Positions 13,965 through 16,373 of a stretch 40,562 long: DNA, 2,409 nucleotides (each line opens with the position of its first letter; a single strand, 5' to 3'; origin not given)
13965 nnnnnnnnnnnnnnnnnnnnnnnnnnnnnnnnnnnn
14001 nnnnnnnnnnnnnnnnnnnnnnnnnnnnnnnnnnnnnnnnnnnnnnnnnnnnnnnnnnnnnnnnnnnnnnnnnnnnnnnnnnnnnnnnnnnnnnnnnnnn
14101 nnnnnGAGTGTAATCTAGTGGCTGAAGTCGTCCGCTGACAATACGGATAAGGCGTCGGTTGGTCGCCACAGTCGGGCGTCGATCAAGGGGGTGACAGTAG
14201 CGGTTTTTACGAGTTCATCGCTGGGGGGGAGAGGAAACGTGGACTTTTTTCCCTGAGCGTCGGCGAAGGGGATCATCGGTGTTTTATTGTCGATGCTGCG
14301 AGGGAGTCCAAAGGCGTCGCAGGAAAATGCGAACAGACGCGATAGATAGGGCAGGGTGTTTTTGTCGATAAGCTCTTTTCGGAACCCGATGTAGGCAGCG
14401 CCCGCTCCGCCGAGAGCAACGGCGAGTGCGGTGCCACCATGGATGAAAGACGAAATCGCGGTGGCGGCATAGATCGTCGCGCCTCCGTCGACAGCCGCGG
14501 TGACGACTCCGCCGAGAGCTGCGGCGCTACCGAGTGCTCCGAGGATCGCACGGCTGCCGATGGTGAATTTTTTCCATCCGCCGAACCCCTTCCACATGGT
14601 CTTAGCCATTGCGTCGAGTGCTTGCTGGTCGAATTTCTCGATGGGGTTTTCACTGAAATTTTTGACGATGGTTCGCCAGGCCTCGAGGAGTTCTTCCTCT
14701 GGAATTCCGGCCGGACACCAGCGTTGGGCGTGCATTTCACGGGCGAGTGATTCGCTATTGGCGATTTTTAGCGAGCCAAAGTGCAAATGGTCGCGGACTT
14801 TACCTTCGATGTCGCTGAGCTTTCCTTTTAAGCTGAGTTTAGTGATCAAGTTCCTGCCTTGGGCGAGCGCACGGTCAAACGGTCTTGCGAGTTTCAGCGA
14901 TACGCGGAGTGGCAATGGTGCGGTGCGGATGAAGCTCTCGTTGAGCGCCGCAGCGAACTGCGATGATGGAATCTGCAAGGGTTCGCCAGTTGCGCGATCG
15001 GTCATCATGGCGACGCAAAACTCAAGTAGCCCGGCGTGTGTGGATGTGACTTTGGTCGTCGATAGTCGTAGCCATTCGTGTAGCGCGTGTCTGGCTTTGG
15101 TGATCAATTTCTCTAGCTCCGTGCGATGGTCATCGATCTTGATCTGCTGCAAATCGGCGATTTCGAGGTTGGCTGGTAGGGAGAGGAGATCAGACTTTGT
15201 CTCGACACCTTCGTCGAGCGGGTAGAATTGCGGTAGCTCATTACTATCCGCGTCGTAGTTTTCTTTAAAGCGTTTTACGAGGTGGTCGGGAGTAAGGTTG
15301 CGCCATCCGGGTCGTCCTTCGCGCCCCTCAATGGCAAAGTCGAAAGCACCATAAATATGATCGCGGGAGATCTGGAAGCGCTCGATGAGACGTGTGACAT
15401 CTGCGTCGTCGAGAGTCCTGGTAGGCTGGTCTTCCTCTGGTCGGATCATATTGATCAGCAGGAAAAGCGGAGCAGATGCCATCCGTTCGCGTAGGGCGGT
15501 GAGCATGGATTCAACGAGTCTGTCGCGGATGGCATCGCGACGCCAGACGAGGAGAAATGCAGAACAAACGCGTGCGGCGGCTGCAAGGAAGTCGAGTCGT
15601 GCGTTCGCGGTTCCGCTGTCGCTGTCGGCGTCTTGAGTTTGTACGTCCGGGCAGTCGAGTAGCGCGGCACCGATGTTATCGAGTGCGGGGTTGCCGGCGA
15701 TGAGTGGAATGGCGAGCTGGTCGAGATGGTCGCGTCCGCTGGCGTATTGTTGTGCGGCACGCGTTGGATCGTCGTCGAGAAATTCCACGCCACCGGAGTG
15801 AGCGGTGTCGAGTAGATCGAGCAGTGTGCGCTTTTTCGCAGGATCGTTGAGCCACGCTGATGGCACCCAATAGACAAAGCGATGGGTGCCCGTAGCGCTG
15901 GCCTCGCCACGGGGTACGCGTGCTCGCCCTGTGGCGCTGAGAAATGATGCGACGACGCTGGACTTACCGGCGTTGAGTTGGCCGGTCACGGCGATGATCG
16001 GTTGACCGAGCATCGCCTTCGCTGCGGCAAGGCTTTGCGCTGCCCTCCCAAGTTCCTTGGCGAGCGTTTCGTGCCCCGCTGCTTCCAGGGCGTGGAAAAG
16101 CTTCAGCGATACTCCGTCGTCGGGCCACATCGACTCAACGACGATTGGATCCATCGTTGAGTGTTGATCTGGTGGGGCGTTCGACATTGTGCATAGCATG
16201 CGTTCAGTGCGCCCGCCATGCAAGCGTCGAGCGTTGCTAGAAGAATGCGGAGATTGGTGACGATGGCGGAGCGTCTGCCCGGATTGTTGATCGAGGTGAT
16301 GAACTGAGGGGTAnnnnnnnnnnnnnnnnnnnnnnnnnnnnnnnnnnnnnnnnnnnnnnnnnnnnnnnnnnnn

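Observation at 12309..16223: Tandem operon of two paralogous membrane-anchored dynamin-like GTPases (heterotypic BDLP pair; Eleos/LeoA-LeoBC-like or IniA/IniC-like)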

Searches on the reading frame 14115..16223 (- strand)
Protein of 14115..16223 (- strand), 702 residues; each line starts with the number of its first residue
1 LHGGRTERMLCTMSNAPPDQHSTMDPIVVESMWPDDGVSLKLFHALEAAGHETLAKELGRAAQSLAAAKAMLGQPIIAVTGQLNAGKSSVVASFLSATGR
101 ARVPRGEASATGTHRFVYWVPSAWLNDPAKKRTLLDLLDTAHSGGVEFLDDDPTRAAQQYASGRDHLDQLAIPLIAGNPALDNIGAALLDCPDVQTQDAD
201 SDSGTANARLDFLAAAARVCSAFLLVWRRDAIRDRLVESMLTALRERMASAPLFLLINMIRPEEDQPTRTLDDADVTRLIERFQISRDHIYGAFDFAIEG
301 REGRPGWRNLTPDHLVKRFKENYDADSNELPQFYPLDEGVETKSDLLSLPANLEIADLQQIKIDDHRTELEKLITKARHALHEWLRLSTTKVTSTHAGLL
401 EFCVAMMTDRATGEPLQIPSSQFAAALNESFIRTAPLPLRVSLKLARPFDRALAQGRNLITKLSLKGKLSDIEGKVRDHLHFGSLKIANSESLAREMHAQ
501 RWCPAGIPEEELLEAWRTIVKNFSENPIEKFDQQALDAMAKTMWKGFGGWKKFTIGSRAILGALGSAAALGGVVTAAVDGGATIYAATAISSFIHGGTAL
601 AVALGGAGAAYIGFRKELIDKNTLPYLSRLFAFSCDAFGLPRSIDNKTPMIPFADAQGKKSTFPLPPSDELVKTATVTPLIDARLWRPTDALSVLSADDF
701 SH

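Call 3: search_protein_families(library=pfam, proteins=[window:14115-16223:-], max_evalue=1)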
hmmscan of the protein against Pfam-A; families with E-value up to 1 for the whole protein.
window:14115-16223:- (702 aa): 2 families
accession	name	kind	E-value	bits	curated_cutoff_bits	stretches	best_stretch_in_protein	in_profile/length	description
PF13191.12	AAA_16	-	0.043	14.7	32.6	1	69-193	18-104/167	AAA ATPase domain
PF00350.29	Dynamin_N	-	0.23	11.9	27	1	77-97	1-21/168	Dynamin family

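Call 4: search_protein_families(library=padloc, proteins=[window:14115-16223:-], max_evalue=1)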
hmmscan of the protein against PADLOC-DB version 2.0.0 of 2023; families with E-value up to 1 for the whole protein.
window:14115-16223:- (702 aa): 2 families
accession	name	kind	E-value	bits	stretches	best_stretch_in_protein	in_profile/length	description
PDLC03839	LeoA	-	0.0023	15.1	1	48-102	32-80/559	-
PDLC03841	LeoBC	-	0.013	12.7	1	50-105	52-98/601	-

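Call 5: search_protein_families(library=ncbifam, proteins=[window:14115-16223:-], max_evalue=1)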
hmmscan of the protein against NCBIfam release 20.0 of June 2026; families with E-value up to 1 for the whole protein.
window:14115-16223:- (702 aa): 0 families

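Call 7: find_homologous_proteins(query=window:14115-16223:-)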
Query window:14115-16223:- (702 aa): 82 proteins with E <= 0.001 among 8000 candidates.
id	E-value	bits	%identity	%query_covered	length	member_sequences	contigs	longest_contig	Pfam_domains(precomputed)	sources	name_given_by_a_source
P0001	0.0e+0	1523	100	97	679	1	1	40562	-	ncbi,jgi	-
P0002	0.0e+0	1300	85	97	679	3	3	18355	-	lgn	-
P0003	0.0e+0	1199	78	96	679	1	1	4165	-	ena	-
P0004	2.7e-255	867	58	95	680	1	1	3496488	-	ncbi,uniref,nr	ncbi:hypothetical protein [Sulfuriroseicoccus oceanibius]|uniref:Uncharacterized protein n=1 Tax=Sul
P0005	2.5e-236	805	55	93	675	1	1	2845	-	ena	-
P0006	6.3e-236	803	55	93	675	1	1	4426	-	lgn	-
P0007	7.0e-234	797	53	96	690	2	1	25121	-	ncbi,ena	-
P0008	1.7e-231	789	55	95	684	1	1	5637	-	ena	-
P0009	3.5e-231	788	54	95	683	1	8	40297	-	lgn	-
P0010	1.4e-230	786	54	94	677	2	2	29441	-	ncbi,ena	-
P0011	2.2e-230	785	55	93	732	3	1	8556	-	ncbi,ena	-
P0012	1.3e-229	782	54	93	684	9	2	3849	-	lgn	-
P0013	5.7e-229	780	53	94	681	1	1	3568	-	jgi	-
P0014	1.1e-228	779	53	95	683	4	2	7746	-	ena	-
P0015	5.1e-228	777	53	94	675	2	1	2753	-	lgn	-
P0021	1.2e-225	769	53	95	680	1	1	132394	-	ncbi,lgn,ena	-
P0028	5.3e-156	539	42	95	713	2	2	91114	-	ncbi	ncbi:MAG: hypothetical protein AB7O62_16795 [Pirellulales bacterium]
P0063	1.8e-102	362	37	93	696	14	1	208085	-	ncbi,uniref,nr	ncbi:hypothetical protein [Thermogemmata fonticola]|uniref:Dynamin family protein n=1 Tax=Thermogemm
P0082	2.6e-63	233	28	89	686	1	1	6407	-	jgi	jgi:GTPase SAR1 family protein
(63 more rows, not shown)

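Call 13: search_solved_structures(query=A1, max_evalue=10, show_alignments=3)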
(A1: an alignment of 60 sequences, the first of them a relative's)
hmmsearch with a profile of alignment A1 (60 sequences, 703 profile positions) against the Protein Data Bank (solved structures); distinct sequences matched with E-value up to 10: 30.
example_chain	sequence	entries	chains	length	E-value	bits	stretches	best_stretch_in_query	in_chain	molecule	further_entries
4uos_A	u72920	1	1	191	0.0017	19.9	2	363-452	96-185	DESIGNED HELICAL BUNDLE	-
3jct_s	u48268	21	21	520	0.0028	19.2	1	39-91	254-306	Nuclear GTP-binding protein NUG1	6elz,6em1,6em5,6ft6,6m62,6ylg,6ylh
3l43_A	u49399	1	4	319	0.016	16.7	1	58-98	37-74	Dynamin-3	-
8pv1_CL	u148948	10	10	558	0.024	16.1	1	44-88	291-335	Putative GTP binding protein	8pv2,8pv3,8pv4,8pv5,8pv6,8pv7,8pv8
8i9t_CL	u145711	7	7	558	0.025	16.1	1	44-88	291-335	Putative GTP binding protein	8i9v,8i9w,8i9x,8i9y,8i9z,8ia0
8esq_s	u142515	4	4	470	0.044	15.3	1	39-87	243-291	GTPase grn1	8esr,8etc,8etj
2aka_B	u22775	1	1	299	0.07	14.6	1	63-98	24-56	Dynamin-1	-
6s9a_A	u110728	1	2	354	0.072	14.6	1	63-98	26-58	Dynamin-1,Dynamin-1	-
5d3q_A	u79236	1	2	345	0.08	14.4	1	63-98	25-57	Dynamin-1,Dynamin-1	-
2x2e_A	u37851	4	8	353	0.081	14.4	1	63-98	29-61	DYNAMIN-1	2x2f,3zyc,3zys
5a3f_A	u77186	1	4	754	0.084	14.3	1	59-98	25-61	DYNAMIN 3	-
6xrs_A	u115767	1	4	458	0.16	13.4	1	52-88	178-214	GTPase Der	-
4uud_B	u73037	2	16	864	0.2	13.1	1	63-98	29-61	DYNAMIN-1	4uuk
4uud_A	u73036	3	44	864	0.22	12.9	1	63-98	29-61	DYNAMIN-1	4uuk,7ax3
3snh_A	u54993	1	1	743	0.33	12.4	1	63-98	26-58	Dynamin-1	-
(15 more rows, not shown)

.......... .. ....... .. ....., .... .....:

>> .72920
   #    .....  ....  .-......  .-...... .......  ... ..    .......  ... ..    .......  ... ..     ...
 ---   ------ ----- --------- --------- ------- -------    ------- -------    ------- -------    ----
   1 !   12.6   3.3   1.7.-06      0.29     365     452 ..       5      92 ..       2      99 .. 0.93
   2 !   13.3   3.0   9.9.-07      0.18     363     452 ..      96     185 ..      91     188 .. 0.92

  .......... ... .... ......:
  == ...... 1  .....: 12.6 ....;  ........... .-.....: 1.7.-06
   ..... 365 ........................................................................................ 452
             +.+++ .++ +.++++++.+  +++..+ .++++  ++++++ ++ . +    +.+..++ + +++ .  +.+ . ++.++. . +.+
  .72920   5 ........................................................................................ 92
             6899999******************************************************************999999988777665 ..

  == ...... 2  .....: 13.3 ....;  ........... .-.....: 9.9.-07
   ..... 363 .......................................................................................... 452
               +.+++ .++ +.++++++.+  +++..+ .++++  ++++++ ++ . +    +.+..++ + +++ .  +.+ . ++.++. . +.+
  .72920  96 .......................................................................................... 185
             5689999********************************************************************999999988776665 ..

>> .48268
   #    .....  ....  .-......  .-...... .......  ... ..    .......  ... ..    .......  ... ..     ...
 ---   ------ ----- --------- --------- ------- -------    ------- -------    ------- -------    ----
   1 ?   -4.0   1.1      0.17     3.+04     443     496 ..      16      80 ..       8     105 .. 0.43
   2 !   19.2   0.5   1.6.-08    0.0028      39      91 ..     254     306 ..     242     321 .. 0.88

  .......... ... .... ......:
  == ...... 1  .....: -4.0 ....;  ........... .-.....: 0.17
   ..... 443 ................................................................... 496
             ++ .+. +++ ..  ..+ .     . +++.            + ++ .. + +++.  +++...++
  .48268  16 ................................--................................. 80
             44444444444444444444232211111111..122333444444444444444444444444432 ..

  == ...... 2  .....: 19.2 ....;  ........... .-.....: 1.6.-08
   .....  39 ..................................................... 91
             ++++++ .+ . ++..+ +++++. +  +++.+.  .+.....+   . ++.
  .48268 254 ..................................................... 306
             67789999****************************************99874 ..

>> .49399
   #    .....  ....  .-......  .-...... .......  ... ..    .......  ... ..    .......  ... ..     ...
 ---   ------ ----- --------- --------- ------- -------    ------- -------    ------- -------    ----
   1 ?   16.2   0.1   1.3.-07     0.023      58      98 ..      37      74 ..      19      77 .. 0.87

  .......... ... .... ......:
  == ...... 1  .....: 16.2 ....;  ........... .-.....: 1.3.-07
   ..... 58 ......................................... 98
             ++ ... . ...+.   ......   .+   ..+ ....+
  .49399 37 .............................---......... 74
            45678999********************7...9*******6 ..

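Call 18: find_encoding_contigs(protein=P0063, flank=8000, max_places=2)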
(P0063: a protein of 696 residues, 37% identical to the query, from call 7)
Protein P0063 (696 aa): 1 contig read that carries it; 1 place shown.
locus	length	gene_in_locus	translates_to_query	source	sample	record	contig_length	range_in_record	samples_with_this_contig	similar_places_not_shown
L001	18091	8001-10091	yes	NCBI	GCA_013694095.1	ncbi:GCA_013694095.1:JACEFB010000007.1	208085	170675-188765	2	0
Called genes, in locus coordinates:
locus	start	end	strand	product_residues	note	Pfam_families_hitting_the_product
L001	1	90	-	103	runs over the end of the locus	-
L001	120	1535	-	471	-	PF07394:DUF1501, PF01663:Phosphodiest (faint)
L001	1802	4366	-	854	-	PF07635:PSCyt1, PF07583:PSCyt2, PF07587:PSD1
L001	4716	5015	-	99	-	PF07927:HicA_toxin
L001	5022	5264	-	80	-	-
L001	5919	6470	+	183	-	-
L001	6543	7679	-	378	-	PF26549:Tricorn_N, PF14583:Pectate_lyase22 (faint), PF00930:DPPIV_N (faint), PF26549:Tricorn_N (weak), PF26550:Tricorn_2nd, PF07676:PD40, PF26549:Tricorn_N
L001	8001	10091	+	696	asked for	-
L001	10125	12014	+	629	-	-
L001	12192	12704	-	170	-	-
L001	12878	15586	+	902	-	PF00496:SBP_bac_5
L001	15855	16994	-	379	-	PF00266:Aminotran_5, PF00155:Aminotran_1_2 (weak)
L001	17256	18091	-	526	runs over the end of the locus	-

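Call 19: find_encoding_contigs(protein=P0028, flank=8000, max_places=2)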
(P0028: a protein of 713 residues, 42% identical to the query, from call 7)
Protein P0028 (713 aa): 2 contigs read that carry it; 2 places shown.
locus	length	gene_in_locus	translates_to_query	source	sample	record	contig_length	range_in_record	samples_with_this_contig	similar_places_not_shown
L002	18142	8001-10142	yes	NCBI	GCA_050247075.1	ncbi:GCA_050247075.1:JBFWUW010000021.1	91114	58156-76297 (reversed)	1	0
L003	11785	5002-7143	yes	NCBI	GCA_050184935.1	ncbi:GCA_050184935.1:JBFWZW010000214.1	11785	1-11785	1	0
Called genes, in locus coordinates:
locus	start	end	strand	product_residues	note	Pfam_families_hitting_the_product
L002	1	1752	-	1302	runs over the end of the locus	PF07660:STN (faint)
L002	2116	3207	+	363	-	PF27149:YdjY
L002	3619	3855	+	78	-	PF23297:ACP_SdgA_C (weak), PF14573:PP-binding_2 (weak), PF00550:PP-binding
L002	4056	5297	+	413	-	PF00109:ketoacyl-synt, PF02801:Ketoacyl-synt_C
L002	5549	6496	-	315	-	PF00657:Lipase_GDSL (weak), PF13472:Lipase_GDSL_2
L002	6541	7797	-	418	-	PF13360:PQQ_2, PF13570:Beta-prop_ACSF4, PF13360:PQQ_2, PF01011:PQQ (faint)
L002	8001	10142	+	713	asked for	-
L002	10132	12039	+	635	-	-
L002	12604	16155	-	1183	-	PF02463:SMC_N (faint), PF13476:AAA_23, PF13514:AAA_27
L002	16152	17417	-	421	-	PF00149:Metallophos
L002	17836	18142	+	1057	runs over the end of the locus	PF16126:DUF4838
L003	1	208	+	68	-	?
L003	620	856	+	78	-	PF23297:ACP_SdgA_C (weak), PF14573:PP-binding_2 (weak), PF00550:PP-binding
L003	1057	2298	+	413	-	PF00109:ketoacyl-synt, PF02801:Ketoacyl-synt_C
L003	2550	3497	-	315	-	PF00657:Lipase_GDSL (weak), PF13472:Lipase_GDSL_2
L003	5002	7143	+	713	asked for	-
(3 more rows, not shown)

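Call 30: find_encoding_contigs(protein=P0004, flank=8000, max_places=1)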
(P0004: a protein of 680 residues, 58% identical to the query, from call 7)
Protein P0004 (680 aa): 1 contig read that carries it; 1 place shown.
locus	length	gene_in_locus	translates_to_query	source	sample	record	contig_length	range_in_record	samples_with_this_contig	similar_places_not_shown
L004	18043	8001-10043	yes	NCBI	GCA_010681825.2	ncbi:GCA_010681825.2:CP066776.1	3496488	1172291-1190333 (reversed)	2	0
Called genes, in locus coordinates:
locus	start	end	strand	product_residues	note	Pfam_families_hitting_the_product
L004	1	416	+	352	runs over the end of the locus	-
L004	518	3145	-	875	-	PF00069:Pkinase, PF01636:APH (faint), PF07714:PK_Tyr_Ser-Thr, PF03109:ABC1 (weak)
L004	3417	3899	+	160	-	PF01281:Ribosomal_L9_N, PF03948:Ribosomal_L9_C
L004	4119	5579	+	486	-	PF00772:DnaB, PF03796:DnaB_C, PF13481:AAA_25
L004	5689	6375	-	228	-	PF00702:Hydrolase, PF13419:HAD_2, PF13242:Hydrolase_like (weak)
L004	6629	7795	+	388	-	PF00155:Aminotran_1_2, PF01041:DegT_DnrJ_EryC1 (weak)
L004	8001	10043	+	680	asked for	-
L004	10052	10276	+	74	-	PF09905:VF530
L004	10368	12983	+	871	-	PF00884:Sulfatase, PF01663:Phosphodiest (faint), PF16347:SGSH_C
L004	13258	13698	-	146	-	PF03629:SASA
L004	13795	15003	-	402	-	PF00872:Transposase_mut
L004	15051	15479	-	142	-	PF03629:SASA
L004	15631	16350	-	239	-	PF07589:PEP_exosort_dom (faint)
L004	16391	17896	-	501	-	PF04773:FecR (weak), PF13385:Laminin_G_3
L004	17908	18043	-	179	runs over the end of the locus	PF04542:Sigma70_r2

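Call 31: find_encoding_contigs(protein=P0082, flank=8000, max_places=2)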
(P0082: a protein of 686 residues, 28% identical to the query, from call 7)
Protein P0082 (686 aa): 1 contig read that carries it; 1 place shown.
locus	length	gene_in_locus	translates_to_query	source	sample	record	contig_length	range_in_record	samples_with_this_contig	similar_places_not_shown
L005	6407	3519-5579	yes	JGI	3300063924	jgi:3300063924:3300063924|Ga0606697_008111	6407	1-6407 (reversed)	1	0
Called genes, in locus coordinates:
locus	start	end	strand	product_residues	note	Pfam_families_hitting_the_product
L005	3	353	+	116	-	PF01751:Toprim (faint), PF13662:Toprim_4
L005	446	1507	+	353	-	PF00762:Ferrochelatase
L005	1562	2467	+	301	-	PF01578:Cytochrom_C_asm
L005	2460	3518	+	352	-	PF05201:GlutR_N, PF01488:Shikimate_DH, PF13241:NAD_binding_7 (weak)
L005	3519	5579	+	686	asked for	-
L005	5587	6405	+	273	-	?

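Call 33: predict_structure(alignment_id=A1)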
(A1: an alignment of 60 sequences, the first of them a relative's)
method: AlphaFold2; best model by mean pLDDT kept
length: 679 residues; sequences in the alignment: 60
mean_pLDDT: 85.1   pTM: 0.77
mean pLDDT of the five models: 85.1, 84.3, 84.0, 83.7, 83.3
residues with pLDDT >= 90: 351; 70-90: 227; 50-70: 76; < 50: 25
segments of 3 or more residues with pLDDT < 50: 177-182, 553-559, 572-583
pLDDT, mean of each block of 10 residues (from residue 1): 88 94 96 91 85 91 90 92 70 95 93 87 93 92 88 95 92 58 76 92 93 91 92 96 94 95 95 91 94 85 70 94 90 89 94 96 95 94 88 83 87 84 79 74 63 65 76 87 91 92 86 86 70 68 70 48 60 44 60 87 95 95 91 87 92 93 94 83
secondary structure, 60 per line:
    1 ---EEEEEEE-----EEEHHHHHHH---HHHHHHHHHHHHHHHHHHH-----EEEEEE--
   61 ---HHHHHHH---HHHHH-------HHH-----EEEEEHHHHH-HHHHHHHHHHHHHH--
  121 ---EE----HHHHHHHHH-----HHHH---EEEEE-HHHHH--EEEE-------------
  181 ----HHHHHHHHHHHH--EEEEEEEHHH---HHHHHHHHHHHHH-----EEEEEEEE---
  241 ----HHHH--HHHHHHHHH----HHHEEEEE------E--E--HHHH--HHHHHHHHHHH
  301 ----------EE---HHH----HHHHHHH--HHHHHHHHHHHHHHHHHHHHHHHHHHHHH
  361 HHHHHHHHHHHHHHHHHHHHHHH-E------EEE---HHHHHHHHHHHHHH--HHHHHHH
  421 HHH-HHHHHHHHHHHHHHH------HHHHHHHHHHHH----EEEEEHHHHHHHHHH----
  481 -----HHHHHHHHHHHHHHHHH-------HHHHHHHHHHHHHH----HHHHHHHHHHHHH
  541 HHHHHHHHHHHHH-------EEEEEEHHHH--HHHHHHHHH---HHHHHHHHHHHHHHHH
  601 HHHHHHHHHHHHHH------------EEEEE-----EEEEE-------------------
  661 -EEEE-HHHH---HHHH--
elements in order (helices of 4 or more, strands of 3 or more residues): E4-10 E16-18 H19-25 H29-47 E53-58 H64-70 H74-78 E94-98 H99-103 H105-118 H130-138 H144-147 E151-155 H157-161 E164-167 H185-196 E199-205 H212-224 E230-237 H245-248 H251-259 E267-271 H284-287 H290-300 H323-329 H332-383 E392-394 H398-411 H414-423 H425-439 H446-457 E462-466 H467-476 H486-502 H510-523 H528-553 E561-566 H567-570 H573-581 H585-614 E627-631 E637-641 E662-665 H667-670 H674-677

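Call 41: find_related_loci(query=A1, collection=genome_contigs, flank=6000)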
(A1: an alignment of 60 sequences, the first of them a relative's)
Query A1 (679 aa) in genome_contigs; peptide patterns used: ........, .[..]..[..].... (x = any residue, [..] = any of these).
74 stretches matched a pattern; 26 encode a relative of the query (tblastn E <= 1e-3); 25 distinct loci.
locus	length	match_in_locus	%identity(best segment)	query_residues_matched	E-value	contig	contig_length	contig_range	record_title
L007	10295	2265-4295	53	1-673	0e+0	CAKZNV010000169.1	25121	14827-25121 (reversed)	MAG TPA_asm: uncultured Rubritalea sp. isolate ERR2094166_bin.135_CONCOCT_v1.1_MAG genome assembly, contig: ERZ650164.17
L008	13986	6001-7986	54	8-667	0e+0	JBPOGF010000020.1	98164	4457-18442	MAG: Akkermansiaceae bacterium isolate MAG_20 MAG_20_20, whole genome shotgun sequence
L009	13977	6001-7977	54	8-664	0e+0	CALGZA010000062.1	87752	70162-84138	MAG: uncultured Verrucomicrobiales bacterium isolate L2_Bin_Bin_4_1 genome assembly, contig: c_000000438363, whole genom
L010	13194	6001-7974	53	8-663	0e+0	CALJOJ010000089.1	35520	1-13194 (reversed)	MAG: uncultured Rubritalea sp. isolate B3_Bin_Bin_120_1 genome assembly, contig: c_000000283484, whole genome shotgun se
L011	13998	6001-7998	53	1-664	0e+0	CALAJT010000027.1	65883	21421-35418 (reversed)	MAG: uncultured Rubritalea sp. isolate H3_Bin_Bin_0_1_1 genome assembly, contig: c_000002648103_partial_66511_132394, wh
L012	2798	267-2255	53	8-668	0e+0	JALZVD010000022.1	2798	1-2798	MAG: Akkermansiaceae bacterium isolate g2_MAG_00019 g2_MAG_00019_000000000022, whole genome shotgun sequence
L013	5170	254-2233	53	10-667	0e+0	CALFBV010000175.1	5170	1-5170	MAG: uncultured Rubritalea sp. isolate L2_Bin_Bin_67_1 genome assembly, contig: c_000001117920, whole genome shotgun seq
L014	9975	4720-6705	53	8-667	0e+0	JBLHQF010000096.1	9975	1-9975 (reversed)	MAG: Cryomorphaceae bacterium isolate 3300055526_137 Ga0535637_0012411, whole genome shotgun sequence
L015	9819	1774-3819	44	14-668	1e-156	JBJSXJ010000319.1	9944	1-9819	MAG: Planctomycetota bacterium isolate samp_4435_metadecoder_655 samp_4435_2397268, whole genome shotgun sequence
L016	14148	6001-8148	42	8-664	3e-155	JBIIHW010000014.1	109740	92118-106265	MAG: Pirellulaceae bacterium isolate ME2001-08-13pf_3300042453_group1_bin193 Rohwer_bin1671_scaffold_77_c1, whole genome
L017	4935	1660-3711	42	3-668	4e-156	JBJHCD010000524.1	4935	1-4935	MAG: Pirellulaceae bacterium isolate SF2967_J5348.metabat2_refined.036_sub NODE_18058_length_4935_cov_0.831739, whole ge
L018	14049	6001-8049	42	9-672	2e-149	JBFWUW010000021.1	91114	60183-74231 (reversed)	MAG: Pirellulales bacterium isolate CA_2019_TPBF_8 NODE_2138_length_91114_cov_5.937112_TPBF, whole genome shotgun sequen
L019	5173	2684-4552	37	17-644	2e-105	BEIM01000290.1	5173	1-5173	Bacterium HR36 DNA, contig: NODE_4816_290, isolate: HRbin36, whole genome shotgun sequence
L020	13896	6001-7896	35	16-621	1e-100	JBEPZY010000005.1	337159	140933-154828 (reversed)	MAG: Gemmatales bacterium isolate 03V1_S199.semibin_refined.050_sub NODE_31_length_337159_cov_14.588597, whole genome sh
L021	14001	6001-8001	32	3-666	3e-80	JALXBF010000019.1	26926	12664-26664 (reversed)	MAG: Planctomycetota bacterium isolate T2_metabat2_scaf2bin.078 T2_NODE_1339_length_26926_cov_7.246017, whole genome sho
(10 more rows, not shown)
